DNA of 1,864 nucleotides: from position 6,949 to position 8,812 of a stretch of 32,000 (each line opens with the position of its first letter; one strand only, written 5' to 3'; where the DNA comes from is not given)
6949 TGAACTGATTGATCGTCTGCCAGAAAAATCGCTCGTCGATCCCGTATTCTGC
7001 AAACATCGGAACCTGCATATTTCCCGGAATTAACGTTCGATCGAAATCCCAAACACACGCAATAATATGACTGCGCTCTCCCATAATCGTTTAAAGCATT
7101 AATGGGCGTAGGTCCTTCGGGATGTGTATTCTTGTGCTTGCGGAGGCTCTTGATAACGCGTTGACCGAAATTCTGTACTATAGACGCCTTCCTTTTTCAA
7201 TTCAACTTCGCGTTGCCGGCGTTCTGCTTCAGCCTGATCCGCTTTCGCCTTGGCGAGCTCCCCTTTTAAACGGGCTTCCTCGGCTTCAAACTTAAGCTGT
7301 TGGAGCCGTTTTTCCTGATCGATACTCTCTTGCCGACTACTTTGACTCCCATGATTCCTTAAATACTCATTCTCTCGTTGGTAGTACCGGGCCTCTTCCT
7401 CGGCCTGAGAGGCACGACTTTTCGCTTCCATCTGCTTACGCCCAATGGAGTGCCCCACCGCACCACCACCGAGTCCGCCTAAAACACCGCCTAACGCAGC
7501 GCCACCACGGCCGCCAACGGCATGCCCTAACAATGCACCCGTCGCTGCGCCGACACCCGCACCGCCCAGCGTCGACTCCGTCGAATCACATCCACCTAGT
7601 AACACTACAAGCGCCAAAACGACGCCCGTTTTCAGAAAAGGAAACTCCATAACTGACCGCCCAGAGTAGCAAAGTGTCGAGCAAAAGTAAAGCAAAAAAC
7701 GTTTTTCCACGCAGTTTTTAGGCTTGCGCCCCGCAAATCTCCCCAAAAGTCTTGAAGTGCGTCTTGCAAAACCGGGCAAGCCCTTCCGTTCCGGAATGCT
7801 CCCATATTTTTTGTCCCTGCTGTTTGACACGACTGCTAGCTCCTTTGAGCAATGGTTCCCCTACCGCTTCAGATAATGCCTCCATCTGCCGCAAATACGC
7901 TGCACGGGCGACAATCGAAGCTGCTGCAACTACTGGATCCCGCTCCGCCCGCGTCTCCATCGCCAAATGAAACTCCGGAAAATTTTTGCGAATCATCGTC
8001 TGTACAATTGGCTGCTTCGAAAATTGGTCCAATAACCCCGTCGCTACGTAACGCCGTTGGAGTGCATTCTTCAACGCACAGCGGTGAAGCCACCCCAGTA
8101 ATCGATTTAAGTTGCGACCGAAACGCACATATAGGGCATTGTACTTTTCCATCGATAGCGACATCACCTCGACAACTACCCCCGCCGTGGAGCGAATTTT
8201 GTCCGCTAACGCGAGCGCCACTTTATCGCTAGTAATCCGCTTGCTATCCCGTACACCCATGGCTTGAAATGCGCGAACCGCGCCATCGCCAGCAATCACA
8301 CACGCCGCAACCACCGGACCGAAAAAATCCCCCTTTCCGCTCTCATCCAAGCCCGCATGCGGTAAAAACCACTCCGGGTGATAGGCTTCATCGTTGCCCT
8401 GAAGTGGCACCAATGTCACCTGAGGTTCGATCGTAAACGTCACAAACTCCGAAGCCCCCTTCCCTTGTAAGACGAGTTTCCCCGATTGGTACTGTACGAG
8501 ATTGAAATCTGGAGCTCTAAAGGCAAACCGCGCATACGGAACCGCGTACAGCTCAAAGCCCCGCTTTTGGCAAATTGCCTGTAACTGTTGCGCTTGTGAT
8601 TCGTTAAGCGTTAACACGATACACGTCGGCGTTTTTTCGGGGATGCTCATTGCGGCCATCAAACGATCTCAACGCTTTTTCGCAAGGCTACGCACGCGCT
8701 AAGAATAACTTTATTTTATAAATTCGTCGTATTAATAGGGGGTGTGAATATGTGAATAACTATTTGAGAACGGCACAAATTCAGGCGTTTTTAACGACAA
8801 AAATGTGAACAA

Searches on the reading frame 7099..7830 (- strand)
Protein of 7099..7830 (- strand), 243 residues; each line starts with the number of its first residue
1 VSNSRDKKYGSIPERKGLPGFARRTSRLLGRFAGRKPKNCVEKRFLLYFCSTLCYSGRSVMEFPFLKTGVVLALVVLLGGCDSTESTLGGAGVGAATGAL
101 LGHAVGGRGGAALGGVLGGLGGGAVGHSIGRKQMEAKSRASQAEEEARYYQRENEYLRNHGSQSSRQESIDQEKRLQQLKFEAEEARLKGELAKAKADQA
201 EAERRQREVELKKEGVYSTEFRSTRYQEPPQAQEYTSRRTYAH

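Call 36: search_protein_families(library=pfam, proteins=[window:7099-7830:-], max_evalue=0.001)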
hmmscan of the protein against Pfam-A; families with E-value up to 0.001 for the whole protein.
window:7099-7830:- (243 aa): 3 families
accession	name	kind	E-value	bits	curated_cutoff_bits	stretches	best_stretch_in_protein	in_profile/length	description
PF13488.11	Gly-zipper_Omp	-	4.2e-06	27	25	1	89-133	1-46/46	Glycine zipper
PF13441.11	Gly-zipper_YMGG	-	5.5e-05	23.2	28.9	1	86-127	2-44/45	YMGG-like Gly-zipper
PF05433.20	Rick_17kDa_Anti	-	0.00078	19.7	24.2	0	89-130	1-43/43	Glycine zipper 2TM domain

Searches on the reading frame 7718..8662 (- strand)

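Call 36: search_protein_families(library=pfam, proteins=[window:7718-8662:-], max_evalue=0.001)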
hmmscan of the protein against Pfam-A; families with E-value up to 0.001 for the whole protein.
window:7718-8662:- (314 aa): 2 families
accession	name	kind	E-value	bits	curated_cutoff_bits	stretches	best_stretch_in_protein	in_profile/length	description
PF01351.25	RNase_HII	-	1.6e-24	87.3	25.8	1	103-305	1-198/199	Ribonuclease HII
PF11858.14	DUF3378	-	6.4e-09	36.3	27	1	15-74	2-60/76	Domain of unknown function (DUF3378)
